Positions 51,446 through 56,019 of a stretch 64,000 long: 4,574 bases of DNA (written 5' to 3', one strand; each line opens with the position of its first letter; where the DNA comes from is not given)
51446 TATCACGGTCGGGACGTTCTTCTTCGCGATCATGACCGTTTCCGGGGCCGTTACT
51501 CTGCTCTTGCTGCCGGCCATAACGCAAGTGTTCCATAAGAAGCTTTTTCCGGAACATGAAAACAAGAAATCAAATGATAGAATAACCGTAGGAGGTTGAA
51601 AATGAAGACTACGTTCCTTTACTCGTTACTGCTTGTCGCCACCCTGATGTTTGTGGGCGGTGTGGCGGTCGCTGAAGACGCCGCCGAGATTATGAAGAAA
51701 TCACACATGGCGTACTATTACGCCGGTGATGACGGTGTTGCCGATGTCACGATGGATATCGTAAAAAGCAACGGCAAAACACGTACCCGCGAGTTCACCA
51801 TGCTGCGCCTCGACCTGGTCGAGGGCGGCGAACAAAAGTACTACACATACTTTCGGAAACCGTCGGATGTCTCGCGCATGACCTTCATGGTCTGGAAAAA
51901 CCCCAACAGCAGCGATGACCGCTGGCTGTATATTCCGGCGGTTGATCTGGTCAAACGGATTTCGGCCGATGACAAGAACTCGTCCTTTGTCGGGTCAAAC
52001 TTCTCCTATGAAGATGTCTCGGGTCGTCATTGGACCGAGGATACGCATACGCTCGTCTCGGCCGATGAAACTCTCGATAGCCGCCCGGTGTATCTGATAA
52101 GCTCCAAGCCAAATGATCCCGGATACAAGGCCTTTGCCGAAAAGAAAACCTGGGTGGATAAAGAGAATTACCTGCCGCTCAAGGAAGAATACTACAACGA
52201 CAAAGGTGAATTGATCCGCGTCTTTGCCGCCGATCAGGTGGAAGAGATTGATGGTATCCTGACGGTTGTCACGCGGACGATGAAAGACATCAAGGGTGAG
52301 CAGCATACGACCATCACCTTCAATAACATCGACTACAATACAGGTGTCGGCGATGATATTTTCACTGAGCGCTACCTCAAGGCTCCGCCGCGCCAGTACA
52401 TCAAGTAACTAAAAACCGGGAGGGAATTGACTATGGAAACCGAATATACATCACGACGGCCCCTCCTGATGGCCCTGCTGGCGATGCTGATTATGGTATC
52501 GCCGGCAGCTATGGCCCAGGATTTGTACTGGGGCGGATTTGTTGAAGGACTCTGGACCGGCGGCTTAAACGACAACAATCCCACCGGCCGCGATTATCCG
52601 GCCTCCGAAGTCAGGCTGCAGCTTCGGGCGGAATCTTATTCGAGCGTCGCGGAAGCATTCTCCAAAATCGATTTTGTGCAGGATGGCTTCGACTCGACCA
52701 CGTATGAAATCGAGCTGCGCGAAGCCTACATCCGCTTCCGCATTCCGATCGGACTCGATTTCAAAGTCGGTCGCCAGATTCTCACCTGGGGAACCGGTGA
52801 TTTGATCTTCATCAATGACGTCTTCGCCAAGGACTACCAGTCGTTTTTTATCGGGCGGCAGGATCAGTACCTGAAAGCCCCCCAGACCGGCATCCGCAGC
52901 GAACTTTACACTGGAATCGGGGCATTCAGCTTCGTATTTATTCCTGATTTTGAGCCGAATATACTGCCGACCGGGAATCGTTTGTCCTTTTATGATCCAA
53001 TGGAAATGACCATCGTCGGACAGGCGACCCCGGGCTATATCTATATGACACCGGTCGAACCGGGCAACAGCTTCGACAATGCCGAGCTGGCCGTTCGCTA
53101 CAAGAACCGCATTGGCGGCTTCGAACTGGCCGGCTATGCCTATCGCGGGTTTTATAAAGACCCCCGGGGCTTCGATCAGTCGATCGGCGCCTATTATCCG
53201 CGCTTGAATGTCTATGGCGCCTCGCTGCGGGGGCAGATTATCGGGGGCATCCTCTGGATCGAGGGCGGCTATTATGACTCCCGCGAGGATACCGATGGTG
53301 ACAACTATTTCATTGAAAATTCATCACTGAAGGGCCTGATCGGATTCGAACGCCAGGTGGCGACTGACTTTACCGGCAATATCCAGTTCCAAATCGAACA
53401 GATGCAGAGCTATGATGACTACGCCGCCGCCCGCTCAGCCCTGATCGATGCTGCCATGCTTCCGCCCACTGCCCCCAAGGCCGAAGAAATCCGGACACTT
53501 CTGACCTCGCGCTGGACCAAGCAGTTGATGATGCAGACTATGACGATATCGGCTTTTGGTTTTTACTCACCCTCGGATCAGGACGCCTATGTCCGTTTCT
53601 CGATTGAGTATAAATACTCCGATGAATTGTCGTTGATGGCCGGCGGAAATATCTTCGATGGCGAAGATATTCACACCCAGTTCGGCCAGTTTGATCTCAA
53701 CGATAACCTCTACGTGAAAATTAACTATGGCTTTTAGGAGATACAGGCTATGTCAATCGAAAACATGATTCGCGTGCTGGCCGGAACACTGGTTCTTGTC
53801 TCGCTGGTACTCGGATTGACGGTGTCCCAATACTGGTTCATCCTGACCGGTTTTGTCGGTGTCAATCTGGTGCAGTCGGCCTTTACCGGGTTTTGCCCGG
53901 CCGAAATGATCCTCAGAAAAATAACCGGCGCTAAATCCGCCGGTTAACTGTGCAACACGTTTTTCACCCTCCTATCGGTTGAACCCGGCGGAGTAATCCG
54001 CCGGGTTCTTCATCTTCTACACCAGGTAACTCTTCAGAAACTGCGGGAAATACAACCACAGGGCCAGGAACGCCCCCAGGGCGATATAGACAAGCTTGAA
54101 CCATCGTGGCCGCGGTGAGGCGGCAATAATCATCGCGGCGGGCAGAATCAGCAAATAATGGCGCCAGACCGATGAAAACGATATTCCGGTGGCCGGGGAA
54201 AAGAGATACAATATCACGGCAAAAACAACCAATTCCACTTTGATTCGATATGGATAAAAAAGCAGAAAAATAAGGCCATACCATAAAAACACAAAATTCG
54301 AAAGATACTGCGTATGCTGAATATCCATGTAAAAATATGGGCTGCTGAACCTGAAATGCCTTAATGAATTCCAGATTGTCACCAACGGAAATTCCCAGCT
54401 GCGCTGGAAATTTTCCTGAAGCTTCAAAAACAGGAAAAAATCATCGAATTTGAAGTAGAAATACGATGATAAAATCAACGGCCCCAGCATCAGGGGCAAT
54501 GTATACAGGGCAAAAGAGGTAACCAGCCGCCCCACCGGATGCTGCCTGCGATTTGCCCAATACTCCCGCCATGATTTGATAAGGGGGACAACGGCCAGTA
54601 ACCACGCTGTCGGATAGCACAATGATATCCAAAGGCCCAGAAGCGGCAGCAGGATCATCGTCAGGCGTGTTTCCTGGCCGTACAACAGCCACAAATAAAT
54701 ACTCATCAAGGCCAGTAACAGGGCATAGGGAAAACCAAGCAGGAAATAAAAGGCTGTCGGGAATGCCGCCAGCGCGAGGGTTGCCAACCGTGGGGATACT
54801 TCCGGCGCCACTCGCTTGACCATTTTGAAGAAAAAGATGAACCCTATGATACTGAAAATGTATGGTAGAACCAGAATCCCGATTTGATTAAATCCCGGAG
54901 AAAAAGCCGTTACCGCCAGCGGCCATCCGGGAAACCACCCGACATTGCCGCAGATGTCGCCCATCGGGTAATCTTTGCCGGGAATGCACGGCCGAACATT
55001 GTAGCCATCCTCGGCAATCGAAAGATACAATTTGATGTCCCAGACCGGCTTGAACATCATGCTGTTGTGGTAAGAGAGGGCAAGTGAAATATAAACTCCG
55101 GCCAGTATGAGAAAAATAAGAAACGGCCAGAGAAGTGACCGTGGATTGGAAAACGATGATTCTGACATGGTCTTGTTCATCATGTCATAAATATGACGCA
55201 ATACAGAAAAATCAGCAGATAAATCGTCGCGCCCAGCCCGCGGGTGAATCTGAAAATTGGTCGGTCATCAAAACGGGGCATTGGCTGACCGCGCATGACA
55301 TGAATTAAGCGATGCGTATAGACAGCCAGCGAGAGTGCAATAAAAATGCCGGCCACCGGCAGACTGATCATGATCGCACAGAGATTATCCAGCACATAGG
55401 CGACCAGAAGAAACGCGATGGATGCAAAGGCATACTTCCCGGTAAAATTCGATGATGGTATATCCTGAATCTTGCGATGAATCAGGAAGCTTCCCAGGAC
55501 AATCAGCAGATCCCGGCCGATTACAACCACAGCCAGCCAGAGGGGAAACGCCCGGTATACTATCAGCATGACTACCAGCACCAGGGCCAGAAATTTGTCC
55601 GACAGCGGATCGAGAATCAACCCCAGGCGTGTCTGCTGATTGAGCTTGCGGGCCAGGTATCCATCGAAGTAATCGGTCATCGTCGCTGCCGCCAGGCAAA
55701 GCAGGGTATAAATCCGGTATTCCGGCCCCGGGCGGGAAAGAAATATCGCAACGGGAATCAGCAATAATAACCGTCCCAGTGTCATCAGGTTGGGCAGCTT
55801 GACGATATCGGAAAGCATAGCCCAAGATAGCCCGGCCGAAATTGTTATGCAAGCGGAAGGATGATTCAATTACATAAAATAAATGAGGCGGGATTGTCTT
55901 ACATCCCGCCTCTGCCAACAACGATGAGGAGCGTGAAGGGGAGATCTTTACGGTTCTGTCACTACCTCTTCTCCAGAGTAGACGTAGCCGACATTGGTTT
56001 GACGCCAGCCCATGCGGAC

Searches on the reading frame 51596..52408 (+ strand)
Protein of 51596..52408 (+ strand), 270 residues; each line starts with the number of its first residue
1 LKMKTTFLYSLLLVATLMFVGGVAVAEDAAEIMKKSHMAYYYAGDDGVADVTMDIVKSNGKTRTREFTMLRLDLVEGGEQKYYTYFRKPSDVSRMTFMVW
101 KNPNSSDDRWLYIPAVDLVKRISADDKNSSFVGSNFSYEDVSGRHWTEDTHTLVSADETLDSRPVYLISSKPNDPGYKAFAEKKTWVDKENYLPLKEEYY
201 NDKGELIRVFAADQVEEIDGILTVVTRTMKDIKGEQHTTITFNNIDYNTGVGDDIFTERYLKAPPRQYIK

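Call 5: search_protein_families(library=ncbifam, proteins=[window:51596-52408:+], max_evalue=0.01)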
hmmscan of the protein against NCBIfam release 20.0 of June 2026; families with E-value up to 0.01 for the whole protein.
window:51596-52408:+ (270 aa): 0 families

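Call 6: search_protein_families(library=pfam, proteins=[window:51596-52408:+], max_evalue=0.01)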
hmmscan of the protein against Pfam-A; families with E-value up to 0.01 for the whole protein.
window:51596-52408:+ (270 aa): 2 families
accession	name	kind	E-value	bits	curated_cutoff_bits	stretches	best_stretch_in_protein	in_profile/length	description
PF17131.11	LolA_like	-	9.3e-55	185.6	30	1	78-262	1-183/184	Outer membrane lipoprotein-sorting protein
PF07044.18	DUF1329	-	0.00023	21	23.1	0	161-244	260-344/368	Protein of unknown function (DUF1329)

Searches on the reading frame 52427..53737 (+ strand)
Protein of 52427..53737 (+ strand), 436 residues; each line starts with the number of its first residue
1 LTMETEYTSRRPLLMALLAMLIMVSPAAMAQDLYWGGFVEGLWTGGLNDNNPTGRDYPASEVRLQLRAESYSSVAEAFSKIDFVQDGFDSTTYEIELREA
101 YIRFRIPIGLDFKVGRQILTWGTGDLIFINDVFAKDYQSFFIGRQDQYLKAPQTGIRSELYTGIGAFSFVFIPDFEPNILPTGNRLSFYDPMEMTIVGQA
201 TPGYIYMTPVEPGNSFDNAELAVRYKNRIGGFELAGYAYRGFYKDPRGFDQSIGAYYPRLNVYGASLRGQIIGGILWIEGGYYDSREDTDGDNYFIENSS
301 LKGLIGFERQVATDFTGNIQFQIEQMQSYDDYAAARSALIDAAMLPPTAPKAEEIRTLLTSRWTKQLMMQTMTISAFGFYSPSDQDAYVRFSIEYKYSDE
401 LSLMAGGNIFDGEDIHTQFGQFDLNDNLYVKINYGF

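Call 5: search_protein_families(library=ncbifam, proteins=[window:52427-53737:+], max_evalue=0.01)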
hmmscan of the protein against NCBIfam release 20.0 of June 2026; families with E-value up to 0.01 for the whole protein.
window:52427-53737:+ (436 aa): 0 families

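Call 6: search_protein_families(library=pfam, proteins=[window:52427-53737:+], max_evalue=0.01)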
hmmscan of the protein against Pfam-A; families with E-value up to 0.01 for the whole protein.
window:52427-53737:+ (436 aa): 1 family
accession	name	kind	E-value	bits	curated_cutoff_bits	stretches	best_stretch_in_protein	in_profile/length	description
PF06980.17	DUF1302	-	0.00019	21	23.2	1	86-248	135-317/541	Protein of unknown function (DUF1302)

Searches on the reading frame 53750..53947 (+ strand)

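Call 21: search_protein_families(library=pfam, proteins=[window:53750-53947:+], max_evalue=0.001)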
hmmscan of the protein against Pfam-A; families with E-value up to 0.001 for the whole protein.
window:53750-53947:+ (65 aa): 1 family
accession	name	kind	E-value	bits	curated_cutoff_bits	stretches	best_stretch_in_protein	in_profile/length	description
PF11127.14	YgaP-like_TM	-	7.5e-14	52.1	25.3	1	2-59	7-62/66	Inner membrane protein YgaP-like, transmembrane domain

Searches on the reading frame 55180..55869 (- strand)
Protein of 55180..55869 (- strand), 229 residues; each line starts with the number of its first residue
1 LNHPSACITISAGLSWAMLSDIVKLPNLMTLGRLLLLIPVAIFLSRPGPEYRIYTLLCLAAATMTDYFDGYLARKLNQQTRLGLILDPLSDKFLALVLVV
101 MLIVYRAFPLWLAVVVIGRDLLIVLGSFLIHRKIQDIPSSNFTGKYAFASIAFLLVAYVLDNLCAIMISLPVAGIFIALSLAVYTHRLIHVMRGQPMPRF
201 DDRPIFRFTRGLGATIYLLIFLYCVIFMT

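Call 21: search_protein_families(library=pfam, proteins=[window:55180-55869:-], max_evalue=0.001)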
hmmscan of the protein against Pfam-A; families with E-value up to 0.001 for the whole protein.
window:55180-55869:- (229 aa): 1 family
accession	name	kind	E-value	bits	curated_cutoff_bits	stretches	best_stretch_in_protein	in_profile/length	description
PF01066.26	CDP-OH_P_transf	-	1.4e-31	110.4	22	1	24-181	2-147/152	CDP-alcohol phosphatidyltransferase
